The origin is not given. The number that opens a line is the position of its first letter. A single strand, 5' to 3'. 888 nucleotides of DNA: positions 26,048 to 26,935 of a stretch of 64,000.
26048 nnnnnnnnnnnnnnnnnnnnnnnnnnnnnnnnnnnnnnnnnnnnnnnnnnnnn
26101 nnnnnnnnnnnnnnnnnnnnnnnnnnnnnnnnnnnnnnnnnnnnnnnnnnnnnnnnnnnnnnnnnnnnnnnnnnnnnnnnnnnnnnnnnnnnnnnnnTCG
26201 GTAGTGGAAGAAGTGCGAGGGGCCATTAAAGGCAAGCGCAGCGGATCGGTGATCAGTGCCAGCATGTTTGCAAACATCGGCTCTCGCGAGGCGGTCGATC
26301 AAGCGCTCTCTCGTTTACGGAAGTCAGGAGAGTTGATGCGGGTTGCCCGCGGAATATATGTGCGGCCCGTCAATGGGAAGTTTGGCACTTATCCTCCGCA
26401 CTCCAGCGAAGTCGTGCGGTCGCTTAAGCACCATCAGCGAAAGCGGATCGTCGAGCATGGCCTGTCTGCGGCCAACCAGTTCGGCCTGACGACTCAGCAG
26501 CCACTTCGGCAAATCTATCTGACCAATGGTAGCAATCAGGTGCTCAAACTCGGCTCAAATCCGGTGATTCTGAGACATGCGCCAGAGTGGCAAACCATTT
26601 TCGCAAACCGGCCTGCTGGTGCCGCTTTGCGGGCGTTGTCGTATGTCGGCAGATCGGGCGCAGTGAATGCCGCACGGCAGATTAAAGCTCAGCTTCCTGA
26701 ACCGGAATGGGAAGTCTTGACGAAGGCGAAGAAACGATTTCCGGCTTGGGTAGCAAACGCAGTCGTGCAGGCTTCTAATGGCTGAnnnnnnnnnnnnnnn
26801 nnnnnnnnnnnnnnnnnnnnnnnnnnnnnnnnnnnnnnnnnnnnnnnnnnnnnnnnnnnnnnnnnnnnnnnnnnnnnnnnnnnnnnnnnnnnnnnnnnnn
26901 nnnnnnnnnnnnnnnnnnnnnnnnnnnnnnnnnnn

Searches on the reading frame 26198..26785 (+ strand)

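Call 3: search_protein_families(library=pfam, proteins=[window:26198-26785:+], max_evalue=0.01)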
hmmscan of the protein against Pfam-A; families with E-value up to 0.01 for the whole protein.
window:26198-26785:+ (195 aa): 3 families
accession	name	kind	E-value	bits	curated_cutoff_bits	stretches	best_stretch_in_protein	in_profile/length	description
PF19570.5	DUF6088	-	2.3e-26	93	25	1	8-160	4-157/172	Family of unknown function (DUF6088)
PF13338.12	AbiEi_4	-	6e-07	29.9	25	1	32-57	28-49/49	Transcriptional regulator, AbiEi antitoxin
PF17194.10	AbiEi_3_N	-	0.0014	19.1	26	1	14-98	13-88/93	Transcriptional regulator, AbiEi antitoxin N-terminal domain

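Call 4: search_protein_families(library=padloc, proteins=[window:26198-26785:+], max_evalue=0.01)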
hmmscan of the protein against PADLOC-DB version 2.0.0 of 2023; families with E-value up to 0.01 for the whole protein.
window:26198-26785:+ (195 aa): 22 families
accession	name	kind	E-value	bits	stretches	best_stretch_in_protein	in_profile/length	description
PDLC02226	AbiEi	-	1.7e-55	186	1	2-191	3-192/202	AbiEi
PDLC02233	AbiEi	-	1.9e-28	97.5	1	4-155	6-159/214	AbiEi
PDLC02264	AbiEi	-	8.2e-19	66.4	1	2-110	3-113/205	AbiEi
PDLC02246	AbiEi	-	9.1e-14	49.5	1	29-106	34-109/230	AbiEi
PDLC02250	AbiEi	-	3e-13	48.1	1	14-104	14-100/197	AbiEi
PDLC02247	AbiEi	-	5.6e-13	47.2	1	18-114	31-126/215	AbiEi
PDLC02251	AbiEi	-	9.2e-12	42.9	1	16-101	17-104/230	AbiEi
PDLC02236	AbiEi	-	1.9e-10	38.8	1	29-126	27-130/207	AbiEi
PDLC02234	AbiEi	-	6.6e-10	37.1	1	30-105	26-99/191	AbiEi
PDLC02229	AbiEi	-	2.2e-09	36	1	5-109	6-112/131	AbiEi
PDLC02265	AbiEi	-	4.2e-06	24.6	1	29-104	24-92/198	AbiEi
PDLC02225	AbiEi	-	2.8e-05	21.9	1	33-104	31-91/198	AbiEi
PDLC02282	AbiEi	-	3.1e-05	21.5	1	28-119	29-120/260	AbiEi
PDLC02266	AbiEi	-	6.3e-05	20.5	1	29-112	30-113/258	AbiEi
PDLC02232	AbiEi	-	6.9e-05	20.8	1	29-115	33-116/177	AbiEi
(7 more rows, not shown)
